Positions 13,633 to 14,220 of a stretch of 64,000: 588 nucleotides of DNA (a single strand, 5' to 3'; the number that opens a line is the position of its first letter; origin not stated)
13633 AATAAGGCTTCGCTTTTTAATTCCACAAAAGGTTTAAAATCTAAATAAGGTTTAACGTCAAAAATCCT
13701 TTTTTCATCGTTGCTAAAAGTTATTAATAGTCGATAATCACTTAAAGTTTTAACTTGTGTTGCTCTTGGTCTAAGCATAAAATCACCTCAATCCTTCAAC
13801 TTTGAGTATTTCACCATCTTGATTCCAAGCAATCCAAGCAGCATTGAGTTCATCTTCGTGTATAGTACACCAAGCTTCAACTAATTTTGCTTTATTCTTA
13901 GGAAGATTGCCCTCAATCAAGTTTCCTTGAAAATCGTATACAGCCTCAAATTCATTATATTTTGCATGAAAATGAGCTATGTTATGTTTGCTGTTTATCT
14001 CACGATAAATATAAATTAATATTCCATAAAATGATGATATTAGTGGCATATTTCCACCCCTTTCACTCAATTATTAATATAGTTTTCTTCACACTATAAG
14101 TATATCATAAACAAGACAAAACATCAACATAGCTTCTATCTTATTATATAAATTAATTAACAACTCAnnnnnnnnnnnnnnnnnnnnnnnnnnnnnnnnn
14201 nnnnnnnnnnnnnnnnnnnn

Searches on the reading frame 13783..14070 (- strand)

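Call 63: search_protein_families(library=pfam, proteins=[window:13783-14070:-], max_evalue=0.001)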
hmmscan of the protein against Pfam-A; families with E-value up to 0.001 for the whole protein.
window:13783-14070:- (95 aa): 1 family
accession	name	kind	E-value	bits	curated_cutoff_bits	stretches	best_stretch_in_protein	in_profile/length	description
PF13711.11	DUF4160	-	7.6e-19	68.1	23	1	16-79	1-64/65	Domain of unknown function (DUF4160)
